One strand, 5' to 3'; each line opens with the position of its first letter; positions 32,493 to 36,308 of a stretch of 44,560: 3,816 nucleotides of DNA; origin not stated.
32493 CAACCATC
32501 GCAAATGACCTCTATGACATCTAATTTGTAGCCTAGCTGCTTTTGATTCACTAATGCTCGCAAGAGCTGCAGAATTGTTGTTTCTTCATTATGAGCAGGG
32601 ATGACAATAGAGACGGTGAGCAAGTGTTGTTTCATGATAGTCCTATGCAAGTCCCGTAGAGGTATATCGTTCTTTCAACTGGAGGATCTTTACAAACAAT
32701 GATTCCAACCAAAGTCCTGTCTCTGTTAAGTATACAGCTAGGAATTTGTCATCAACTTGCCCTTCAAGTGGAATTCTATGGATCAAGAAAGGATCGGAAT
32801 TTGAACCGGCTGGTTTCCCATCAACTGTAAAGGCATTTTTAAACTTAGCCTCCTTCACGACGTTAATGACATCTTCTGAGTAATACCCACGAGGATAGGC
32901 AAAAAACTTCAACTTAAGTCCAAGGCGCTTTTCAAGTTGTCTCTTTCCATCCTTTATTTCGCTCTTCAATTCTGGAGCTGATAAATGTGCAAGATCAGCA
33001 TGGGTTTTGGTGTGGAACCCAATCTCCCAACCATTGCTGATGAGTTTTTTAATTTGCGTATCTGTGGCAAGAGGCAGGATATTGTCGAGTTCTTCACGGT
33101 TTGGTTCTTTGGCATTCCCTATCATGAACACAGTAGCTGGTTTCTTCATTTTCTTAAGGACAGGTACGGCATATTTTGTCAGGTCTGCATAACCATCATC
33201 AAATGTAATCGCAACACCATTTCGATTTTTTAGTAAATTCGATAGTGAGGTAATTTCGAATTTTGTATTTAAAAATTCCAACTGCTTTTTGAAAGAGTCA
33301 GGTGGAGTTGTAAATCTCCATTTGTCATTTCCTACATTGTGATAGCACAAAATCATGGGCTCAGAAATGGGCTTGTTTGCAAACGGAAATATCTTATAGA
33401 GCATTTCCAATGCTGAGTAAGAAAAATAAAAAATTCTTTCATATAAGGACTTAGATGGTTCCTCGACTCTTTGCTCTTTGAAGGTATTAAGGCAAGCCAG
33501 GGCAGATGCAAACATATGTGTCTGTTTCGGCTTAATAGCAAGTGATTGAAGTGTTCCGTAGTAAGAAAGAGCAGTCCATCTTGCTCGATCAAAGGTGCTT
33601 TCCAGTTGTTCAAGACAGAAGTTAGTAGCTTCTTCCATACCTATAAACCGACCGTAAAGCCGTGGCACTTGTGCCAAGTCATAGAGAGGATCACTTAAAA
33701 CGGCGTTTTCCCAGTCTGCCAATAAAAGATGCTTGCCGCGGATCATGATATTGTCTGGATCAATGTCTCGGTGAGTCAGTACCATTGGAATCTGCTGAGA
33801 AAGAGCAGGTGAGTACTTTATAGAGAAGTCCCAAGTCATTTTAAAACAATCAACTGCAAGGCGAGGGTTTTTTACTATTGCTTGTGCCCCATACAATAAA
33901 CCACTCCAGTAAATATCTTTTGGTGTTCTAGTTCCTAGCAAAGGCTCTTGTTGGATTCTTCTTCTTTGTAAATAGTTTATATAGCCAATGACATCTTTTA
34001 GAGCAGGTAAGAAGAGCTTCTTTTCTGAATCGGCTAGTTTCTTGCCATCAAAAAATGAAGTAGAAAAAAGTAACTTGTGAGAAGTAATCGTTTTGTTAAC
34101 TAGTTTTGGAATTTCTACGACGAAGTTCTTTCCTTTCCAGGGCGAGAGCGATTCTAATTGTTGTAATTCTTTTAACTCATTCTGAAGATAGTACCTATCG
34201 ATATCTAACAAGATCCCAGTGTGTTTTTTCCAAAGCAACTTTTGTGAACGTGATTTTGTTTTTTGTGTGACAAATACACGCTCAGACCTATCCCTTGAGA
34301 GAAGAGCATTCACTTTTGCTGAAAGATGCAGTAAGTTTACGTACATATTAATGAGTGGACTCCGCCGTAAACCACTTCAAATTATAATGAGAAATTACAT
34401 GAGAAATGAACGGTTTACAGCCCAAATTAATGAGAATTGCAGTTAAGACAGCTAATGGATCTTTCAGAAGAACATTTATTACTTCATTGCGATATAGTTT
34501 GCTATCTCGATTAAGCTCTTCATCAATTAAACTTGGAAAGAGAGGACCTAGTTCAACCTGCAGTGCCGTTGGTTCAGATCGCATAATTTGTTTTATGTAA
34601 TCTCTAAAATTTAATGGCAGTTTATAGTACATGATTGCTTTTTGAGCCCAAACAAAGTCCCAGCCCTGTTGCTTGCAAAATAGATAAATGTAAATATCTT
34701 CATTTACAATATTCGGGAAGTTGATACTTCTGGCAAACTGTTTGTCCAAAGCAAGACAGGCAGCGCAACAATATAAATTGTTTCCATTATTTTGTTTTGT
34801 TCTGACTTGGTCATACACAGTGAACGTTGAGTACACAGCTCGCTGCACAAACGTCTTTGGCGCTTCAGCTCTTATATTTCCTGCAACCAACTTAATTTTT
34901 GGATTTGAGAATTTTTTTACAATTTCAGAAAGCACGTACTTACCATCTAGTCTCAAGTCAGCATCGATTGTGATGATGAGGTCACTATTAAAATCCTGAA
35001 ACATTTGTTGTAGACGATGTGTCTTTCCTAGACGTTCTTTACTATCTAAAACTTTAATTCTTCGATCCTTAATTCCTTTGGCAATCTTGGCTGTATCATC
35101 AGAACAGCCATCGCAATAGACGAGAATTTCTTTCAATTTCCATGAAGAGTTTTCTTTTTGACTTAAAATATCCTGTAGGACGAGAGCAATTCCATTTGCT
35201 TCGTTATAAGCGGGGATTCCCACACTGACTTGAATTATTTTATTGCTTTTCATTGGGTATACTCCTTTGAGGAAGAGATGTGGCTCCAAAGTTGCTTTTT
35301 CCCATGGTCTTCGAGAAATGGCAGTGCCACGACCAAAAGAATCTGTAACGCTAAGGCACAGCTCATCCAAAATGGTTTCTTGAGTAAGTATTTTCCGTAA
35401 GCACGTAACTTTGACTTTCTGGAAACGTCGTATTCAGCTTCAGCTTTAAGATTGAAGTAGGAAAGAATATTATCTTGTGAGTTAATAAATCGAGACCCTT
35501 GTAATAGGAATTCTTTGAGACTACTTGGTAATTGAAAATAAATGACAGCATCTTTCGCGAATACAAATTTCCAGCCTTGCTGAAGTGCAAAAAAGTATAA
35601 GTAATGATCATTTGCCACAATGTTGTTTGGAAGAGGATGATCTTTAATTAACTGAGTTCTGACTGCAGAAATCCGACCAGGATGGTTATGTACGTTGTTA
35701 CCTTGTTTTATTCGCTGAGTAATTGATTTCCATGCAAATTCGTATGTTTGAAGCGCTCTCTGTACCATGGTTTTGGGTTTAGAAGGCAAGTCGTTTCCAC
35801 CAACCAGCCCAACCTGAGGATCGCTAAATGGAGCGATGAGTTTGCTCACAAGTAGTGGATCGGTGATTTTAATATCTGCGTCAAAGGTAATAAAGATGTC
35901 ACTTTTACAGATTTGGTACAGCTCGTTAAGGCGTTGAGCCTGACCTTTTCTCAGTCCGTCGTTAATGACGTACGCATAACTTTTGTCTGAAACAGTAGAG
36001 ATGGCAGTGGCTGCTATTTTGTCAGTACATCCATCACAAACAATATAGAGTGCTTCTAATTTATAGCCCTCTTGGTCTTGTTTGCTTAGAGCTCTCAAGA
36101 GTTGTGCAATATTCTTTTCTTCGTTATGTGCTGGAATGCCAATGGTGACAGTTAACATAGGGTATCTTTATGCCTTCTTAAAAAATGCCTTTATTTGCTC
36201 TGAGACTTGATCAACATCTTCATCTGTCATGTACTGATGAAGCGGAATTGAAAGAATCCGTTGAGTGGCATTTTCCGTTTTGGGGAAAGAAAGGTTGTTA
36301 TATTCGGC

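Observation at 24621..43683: A ~19-kb single-operon glycan assembly line combining synthase-type, flippase-type and GT-C-type logic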

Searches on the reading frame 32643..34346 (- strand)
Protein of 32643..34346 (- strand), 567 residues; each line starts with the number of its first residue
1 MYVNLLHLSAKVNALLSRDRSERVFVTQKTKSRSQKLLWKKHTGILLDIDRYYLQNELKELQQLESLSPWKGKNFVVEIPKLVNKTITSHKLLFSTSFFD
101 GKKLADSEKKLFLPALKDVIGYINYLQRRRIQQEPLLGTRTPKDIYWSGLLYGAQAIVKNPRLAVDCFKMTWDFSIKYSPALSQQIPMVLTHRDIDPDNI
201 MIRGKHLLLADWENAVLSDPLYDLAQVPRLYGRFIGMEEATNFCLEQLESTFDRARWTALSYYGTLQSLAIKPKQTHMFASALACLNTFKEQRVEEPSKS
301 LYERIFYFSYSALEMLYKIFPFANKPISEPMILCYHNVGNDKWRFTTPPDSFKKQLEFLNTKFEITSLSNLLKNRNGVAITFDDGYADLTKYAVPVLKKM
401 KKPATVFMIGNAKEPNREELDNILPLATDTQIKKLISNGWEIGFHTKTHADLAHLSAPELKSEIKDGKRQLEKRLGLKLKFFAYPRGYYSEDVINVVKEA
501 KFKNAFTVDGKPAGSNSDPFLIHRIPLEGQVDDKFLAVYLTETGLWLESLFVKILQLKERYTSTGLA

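Call 4: search_protein_families(library=pfam, proteins=[window:32643-34346:-], max_evalue=0.01)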
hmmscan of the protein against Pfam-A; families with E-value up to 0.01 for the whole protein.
window:32643-34346:- (567 aa): 3 families
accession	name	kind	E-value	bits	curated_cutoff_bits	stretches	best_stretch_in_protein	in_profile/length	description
PF01522.26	Polysacc_deac_1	-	8.2e-27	94.1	23.1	1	375-504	6-123/124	Polysaccharide deacetylase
PF01636.29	APH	-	2.2e-09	37.9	23.2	1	153-256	127-235/239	Phosphotransferase enzyme family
PF10096.14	DUF2334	-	0.00034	20.7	26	1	391-506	19-144/203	Uncharacterized protein conserved in bacteria (DUF2334)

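Call 48: search_protein_families(library=ncbifam, proteins=[window:32643-34346:-], max_evalue=0.001)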
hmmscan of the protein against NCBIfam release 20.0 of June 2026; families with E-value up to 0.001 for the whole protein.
window:32643-34346:- (567 aa): 11 families
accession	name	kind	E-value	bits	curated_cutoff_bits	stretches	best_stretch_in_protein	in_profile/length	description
TIGR02764.1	spore_ybaN_pdaB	equivalog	6.7e-16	58.6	237.4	1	375-503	5-122/191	polysaccharide deacetylase family sporulation protein PdaB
TIGR03933.1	PIA_icaB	equivalog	7.6e-15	55.1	248.35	1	376-528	72-230/245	intercellular adhesin biosynthesis polysaccharide N-deacetylase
TIGR02884.1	spore_pdaA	equivalog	1.1e-10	41.6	298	1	375-506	36-157/224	delta-lactam-biosynthetic de-N-acetylase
TIGR04243.1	nodulat_NodB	equivalog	1.7e-10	40.7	240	1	378-503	4-119/197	chitooligosaccharide deacetylase NodB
TIGR03938.2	deacetyl_PgaB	equivalog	3.1e-10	39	321.9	1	331-411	4-99/621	poly-beta-1,6-N-acetyl-D-glucosamine N-deacetylase PgaB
TIGR02873.1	spore_ylxY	hypoth_equivalog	1e-09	38.1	391.5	1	432-509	130-208/268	probable sporulation protein, polysaccharide deacetylase family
NF045820.1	PgAcgDacpgdA_Strep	equivalog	1.7e-09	37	800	1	373-497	265-378/463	peptidoglycan-N-acetylglucosamine deacetylase PgdA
NF045821.1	PgAcgDacpgdA1_Bac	equivalog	1.1e-08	34.4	400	1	374-502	86-203/282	peptidoglycan-N-acetylglucosamine deacetylase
TIGR02721.1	ycfN_thiK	equivalog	6.1e-06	25.6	299.45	1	181-229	139-187/256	thiamine kinase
NF050820.1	PolSacchBiosHfsH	equivalog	0.00013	21.7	400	1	374-495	32-149/249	oligosaccharide deacetylase HfsH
NF041256.1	GntI_guanitoxin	equivalog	0.00047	19.5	357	1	188-226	176-212/282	guanitoxin biosynthesis pre-guanitoxin N-oxide kinase GntI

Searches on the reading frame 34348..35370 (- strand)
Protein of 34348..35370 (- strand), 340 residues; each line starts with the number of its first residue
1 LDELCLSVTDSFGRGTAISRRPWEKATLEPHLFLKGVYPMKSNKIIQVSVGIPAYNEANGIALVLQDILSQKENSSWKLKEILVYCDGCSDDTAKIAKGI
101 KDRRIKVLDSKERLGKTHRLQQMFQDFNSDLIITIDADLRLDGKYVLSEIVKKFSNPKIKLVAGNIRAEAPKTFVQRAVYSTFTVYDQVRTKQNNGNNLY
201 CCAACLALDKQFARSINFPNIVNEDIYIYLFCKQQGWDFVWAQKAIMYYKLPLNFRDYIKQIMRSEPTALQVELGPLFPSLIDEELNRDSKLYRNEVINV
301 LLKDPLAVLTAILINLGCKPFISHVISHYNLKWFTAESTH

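Call 4: search_protein_families(library=pfam, proteins=[window:34348-35370:-], max_evalue=0.01)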
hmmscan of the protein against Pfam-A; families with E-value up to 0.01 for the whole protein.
window:34348-35370:- (340 aa): 6 families
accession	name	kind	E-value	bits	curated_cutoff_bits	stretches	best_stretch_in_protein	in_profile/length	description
PF00535.33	Glycos_transf_2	-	5.1e-20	72.5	23.3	1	49-211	1-162/168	Glycosyl transferase family 2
PF13641.12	Glyco_tranf_2_3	-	8e-13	49.4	27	1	48-264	3-226/230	Glycosyltransferase like family 2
PF13632.12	Glyco_trans_2_3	-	1.4e-08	35.3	27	1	132-262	2-136/198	Glycosyl transferase family group 2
PF13506.12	Glyco_transf_21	-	7.4e-05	22.7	21.7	1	116-200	18-101/174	Glycosyl transferase family 21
PF13704.12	Glyco_tranf_2_4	-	0.00012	22.9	27.5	1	75-138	15-81/98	Glycosyl transferase family 2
PF09211.15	DUF1958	-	0.005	17.4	24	0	147-179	23-55/63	Domain of unknown function (DUF1958)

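Call 48: search_protein_families(library=ncbifam, proteins=[window:34348-35256:-], max_evalue=0.001)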
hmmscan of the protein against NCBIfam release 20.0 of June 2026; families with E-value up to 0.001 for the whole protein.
window:34348-35256:- (302 aa): 15 families
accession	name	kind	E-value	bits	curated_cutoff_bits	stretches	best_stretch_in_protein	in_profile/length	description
TIGR03937.1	PgaC_IcaA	equivalog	9.3e-18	64.4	422.3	1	3-229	40-268/407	poly-beta-1,6-N-acetyl-D-glucosamine synthase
NF010496.0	PRK13915.1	equivalog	2.7e-09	36.5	262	1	7-126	30-153/307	glucosyl-3-phosphoglycerate synthase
NF007986.1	PRK10714.1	equivalog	6.5e-08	32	529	1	5-105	3-105/316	undecaprenyl-phosphate 4-deoxy-4-formamido-L-arabinose transferase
TIGR04283.1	glyco_like_mftF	equivalog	6.4e-07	29.2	182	1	10-134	1-115/221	TIGR04283 family arsenosugar biosynthesis glycosyltransferase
NF047588.1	GlcsyltransPgfSStrep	equivalog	1.1e-06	28.2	500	1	9-127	2-120/308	glycosyltransferase PgfS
TIGR04242.1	nodulat_NodC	equivalog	1.2e-06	27.8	550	1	3-168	43-211/395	chitooligosaccharide synthase NodC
NF041875.1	EPS_EpsD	equivalog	1.3e-06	28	370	1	10-223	1-219/325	exopolysaccharide biosynthesis glycosyltransferase EpsD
NF041865.1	EpsU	equivalog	1.9e-06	27.1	700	1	9-104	40-136/394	exopolysaccharide biosynthesis GT2 family glycosyltransferase EpsU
TIGR03965.1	mycofact_glyco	equivalog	2.4e-06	26.7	280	1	4-143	70-209/467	mycofactocin biosynthesis glycosyltransferase MftF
NF045692.1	OglycostaseCruG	equivalog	5.3e-06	25.6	600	1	3-161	36-201/386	2'-O-glycosyltransferase CruG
NF038302.1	EPS_HpsE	equivalog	6e-06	25.4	300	1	9-173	2-173/307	hormogonium polysaccharide biosynthesis glycosyltransferase HpsE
TIGR04182.1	glyco_TIGR04182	equivalog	1.2e-05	24.9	325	1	9-120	1-101/293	S-layer glycoprotein N-glycosyltransferase AglJ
TIGR03472.1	HpnI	equivalog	3.6e-05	22.8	310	1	65-208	98-249/373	bacteriohopanetetrol glucosamine biosynthesis glycosyltransferase HpnI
TIGR03469.1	HpnB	hypoth_equivalog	6e-05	22.2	379.25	1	9-132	45-176/386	hopene-associated glycosyltransferase HpnB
TIGR03111.1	glyc2_xrt_Gpos1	hypoth_equivalog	0.00028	19.8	363.95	1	6-131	47-172/439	TIGR03111 family XrtG-associated glycosyltransferase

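Call 76: search_solved_structures(query=window:34348-35256:-, max_evalue=0.01)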
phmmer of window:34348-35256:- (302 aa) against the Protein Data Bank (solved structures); distinct sequences matched with E-value up to 0.01: 9.
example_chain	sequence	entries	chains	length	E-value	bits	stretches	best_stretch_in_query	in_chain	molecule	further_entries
9bhc_C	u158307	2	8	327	2.3e-05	27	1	7-107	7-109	Undecaprenyl-phosphate 4-deoxy-4-formamido-L-arabinose transferase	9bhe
8vxh_A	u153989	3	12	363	3e-05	26.6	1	7-107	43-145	Undecaprenyl-phosphate 4-deoxy-4-formamido-L-arabinose transferase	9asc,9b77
6yv7_B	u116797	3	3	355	0.00011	24.8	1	9-133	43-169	Glycosyl transferase, family 2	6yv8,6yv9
6yv7_A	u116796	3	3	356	0.00011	24.7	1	9-133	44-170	Glycosyl transferase, family 2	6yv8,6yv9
5ekp_C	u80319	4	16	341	0.00016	24.2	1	3-140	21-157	Uncharacterized glycosyltransferase sll0501 | Glycosyltransferase sll0501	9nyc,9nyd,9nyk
5eke_A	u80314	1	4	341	0.00016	24.2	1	3-140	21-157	Uncharacterized glycosyltransferase sll0501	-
9nye_A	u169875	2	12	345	0.00017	24.2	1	3-140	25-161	Glycosyltransferase sll0501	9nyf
9hwj_A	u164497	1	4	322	0.00017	24.1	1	7-106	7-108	Undecaprenyl-phosphate 4-deoxy-4-formamido-L-arabinose transferase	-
6p61_A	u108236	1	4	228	0.00081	21.9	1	7-124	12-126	Glycosyltransferase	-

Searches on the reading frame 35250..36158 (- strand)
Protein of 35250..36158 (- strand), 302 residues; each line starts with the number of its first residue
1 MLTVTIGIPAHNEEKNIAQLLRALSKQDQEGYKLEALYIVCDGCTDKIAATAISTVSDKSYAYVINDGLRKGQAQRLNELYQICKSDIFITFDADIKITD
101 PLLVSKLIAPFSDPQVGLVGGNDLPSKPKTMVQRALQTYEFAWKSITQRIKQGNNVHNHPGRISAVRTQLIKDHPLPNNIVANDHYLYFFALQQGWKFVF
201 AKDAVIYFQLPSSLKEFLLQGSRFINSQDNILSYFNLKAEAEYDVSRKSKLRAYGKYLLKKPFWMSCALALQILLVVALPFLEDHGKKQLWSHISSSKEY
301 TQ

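Call 4: search_protein_families(library=pfam, proteins=[window:35250-36158:-], max_evalue=0.01)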
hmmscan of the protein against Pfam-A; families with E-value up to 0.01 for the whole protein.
window:35250-36158:- (302 aa): 4 families
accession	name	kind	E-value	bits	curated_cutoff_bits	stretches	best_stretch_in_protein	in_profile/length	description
PF13641.12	Glyco_tranf_2_3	-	2.3e-14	54.4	27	1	4-223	3-226/230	Glycosyltransferase like family 2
PF00535.33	Glycos_transf_2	-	1.8e-13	51.2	23.3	1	5-171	1-164/168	Glycosyl transferase family 2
PF13632.12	Glyco_trans_2_3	-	5.3e-05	23.6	27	1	91-276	4-179/198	Glycosyl transferase family group 2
PF13506.12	Glyco_transf_21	-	0.0011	18.9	21.7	1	79-204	24-150/174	Glycosyl transferase family 21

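Call 48: search_protein_families(library=ncbifam, proteins=[window:35250-36158:-], max_evalue=0.001)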
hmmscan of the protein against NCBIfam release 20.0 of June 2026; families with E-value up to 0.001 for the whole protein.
window:35250-36158:- (302 aa): 10 families
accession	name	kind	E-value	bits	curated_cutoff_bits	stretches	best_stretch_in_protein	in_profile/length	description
TIGR03937.1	PgaC_IcaA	equivalog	3.2e-13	49.4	422.3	1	3-231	46-273/407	poly-beta-1,6-N-acetyl-D-glucosamine synthase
TIGR03965.1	mycofact_glyco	equivalog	1.4e-10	40.7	280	1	3-145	75-210/467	mycofactocin biosynthesis glycosyltransferase MftF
NF010496.0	PRK13915.1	equivalog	9.6e-09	34.7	262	1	3-121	32-153/307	glucosyl-3-phosphoglycerate synthase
TIGR04242.1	nodulat_NodC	equivalog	1e-07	31.3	550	1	4-122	50-167/395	chitooligosaccharide synthase NodC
TIGR03472.1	HpnI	equivalog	5.6e-06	25.4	310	1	3-119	42-159/373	bacteriohopanetetrol glucosamine biosynthesis glycosyltransferase HpnI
NF041865.1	EpsU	equivalog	5.5e-05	22.3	700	1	4-104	41-141/394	exopolysaccharide biosynthesis GT2 family glycosyltransferase EpsU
TIGR04283.1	glyco_like_mftF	equivalog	0.0003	20.5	182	1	5-102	2-89/221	TIGR04283 family arsenosugar biosynthesis glycosyltransferase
NF041875.1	EPS_EpsD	equivalog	0.00055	19.4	370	0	6-219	3-218/325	exopolysaccharide biosynthesis glycosyltransferase EpsD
NF007986.1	PRK10714.1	equivalog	0.00059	18.9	529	1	4-107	8-111/316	undecaprenyl-phosphate 4-deoxy-4-formamido-L-arabinose transferase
TIGR04182.1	glyco_TIGR04182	equivalog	0.00083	18.8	325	0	4-125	2-111/293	S-layer glycoprotein N-glycosyltransferase AglJ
